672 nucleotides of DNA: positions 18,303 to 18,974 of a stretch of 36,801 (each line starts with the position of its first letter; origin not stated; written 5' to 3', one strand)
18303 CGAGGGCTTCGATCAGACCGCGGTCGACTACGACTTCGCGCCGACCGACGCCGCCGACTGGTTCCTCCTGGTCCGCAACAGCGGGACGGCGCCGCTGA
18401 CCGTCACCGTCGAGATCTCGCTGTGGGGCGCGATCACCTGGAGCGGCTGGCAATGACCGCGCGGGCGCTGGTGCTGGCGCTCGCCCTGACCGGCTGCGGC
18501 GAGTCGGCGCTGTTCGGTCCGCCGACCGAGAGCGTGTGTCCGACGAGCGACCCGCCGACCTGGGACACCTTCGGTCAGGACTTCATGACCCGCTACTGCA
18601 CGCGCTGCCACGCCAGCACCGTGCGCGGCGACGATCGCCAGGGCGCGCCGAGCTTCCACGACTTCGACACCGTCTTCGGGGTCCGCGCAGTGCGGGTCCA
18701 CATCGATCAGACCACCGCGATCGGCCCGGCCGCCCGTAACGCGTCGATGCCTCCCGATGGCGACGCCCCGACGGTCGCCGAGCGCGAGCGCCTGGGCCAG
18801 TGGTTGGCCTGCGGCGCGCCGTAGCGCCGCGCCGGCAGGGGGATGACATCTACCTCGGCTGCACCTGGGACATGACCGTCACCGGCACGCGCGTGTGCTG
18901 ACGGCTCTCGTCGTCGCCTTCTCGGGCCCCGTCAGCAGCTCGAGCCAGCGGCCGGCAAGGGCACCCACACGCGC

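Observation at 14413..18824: MbnP/MbnH-like 'metallo-mystery pair' embedded in a five-gene translationally coupled operon with an OMP-like protein, a lipoprotein and a mono-heme cytochrome c, preceded by a CCCGEH...DCGCADC membrane protein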

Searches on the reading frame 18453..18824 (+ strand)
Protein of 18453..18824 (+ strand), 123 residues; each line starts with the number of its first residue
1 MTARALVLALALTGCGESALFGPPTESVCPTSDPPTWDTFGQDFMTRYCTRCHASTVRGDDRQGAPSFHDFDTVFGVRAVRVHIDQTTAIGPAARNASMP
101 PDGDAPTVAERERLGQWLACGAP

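Call 4: search_protein_families(library=ncbifam, proteins=[window:18453-18824:+], max_evalue=1)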
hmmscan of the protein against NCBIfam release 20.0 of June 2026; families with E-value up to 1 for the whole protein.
window:18453-18824:+ (123 aa): 4 families
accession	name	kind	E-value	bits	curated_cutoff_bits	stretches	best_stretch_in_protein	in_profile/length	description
TIGR00782.1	ccoP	equivalog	0.0057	16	179.95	1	41-86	206-249/285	cytochrome-c oxidase, cbb3-type subunit III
NF050122.1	bc1_QcrC_actin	exception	0.017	14.4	200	1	3-93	6-88/253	cytochrome bc1 complex diheme cytochrome c subunit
NF045774.1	cytochro_C551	exception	0.049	13.6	118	1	5-69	9-67/110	cytochrome c551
NF047847.2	SS_mature_LptM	equivalog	0.43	10.7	27.7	1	5-16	10-21/31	LPS translocon maturation chaperone LptM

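Call 5: search_protein_families(library=pfam, proteins=[window:18453-18824:+], max_evalue=1)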
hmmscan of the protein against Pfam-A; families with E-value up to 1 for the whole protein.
window:18453-18824:+ (123 aa): 2 families
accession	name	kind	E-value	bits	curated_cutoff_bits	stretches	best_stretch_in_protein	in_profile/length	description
PF13442.11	Cytochrome_CBB3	-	0.0016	19.2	27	1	41-118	6-68/68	Cytochrome C oxidase, cbb3-type, subunit III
PF09098.15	Dehyd-heme_bind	-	0.2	11.7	25.2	1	33-56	84-107/167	Quinohemoprotein amine dehydrogenase A, alpha subunit, haem binding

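Call 48: search_solved_structures(query=window:18453-18824:+, max_evalue=10, show_alignments=3)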
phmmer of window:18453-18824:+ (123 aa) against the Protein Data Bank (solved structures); distinct sequences matched with E-value up to 10: 10.
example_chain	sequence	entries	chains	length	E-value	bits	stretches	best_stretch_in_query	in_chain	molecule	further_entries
9g83_v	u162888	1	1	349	0.00055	23.2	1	42-77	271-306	Cbb3-type cytochrome c oxidase subunit CcoP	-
6xkw_p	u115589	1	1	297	0.0043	20.3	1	38-111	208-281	Cbb3-type cytochrome c oxidase subunit CcoP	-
9vr0_A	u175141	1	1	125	0.032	17.5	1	43-105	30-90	Cytochrome c552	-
7o9u_A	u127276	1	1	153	0.046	17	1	43-105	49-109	Cytochrome c552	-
6xkx_p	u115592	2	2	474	0.061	16.6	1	38-110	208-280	Cbb3-type cytochrome c oxidase subunit CcoP,Cytochrome c-type cyt cy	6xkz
9wcx_U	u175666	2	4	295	0.093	16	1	6-104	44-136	Cytochrome bc1 complex cytochrome c subunit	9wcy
7q21_C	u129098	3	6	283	0.2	14.9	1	3-67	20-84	Cytochrome bc1 complex cytochrome c subunit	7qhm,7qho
3mk7_C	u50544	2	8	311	0.31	14.3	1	34-83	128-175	Cytochrome c oxidase, cbb3-type, subunit P | Cbb3-type cytochrome c oxidase subunit CcoP1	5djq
3q7y_A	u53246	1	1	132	0.63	13.3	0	98-119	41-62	De novo designed beta-trefoil architecture with symmetric primary structure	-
1wa4_A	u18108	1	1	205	0.76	13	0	48-75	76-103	PCZA361.16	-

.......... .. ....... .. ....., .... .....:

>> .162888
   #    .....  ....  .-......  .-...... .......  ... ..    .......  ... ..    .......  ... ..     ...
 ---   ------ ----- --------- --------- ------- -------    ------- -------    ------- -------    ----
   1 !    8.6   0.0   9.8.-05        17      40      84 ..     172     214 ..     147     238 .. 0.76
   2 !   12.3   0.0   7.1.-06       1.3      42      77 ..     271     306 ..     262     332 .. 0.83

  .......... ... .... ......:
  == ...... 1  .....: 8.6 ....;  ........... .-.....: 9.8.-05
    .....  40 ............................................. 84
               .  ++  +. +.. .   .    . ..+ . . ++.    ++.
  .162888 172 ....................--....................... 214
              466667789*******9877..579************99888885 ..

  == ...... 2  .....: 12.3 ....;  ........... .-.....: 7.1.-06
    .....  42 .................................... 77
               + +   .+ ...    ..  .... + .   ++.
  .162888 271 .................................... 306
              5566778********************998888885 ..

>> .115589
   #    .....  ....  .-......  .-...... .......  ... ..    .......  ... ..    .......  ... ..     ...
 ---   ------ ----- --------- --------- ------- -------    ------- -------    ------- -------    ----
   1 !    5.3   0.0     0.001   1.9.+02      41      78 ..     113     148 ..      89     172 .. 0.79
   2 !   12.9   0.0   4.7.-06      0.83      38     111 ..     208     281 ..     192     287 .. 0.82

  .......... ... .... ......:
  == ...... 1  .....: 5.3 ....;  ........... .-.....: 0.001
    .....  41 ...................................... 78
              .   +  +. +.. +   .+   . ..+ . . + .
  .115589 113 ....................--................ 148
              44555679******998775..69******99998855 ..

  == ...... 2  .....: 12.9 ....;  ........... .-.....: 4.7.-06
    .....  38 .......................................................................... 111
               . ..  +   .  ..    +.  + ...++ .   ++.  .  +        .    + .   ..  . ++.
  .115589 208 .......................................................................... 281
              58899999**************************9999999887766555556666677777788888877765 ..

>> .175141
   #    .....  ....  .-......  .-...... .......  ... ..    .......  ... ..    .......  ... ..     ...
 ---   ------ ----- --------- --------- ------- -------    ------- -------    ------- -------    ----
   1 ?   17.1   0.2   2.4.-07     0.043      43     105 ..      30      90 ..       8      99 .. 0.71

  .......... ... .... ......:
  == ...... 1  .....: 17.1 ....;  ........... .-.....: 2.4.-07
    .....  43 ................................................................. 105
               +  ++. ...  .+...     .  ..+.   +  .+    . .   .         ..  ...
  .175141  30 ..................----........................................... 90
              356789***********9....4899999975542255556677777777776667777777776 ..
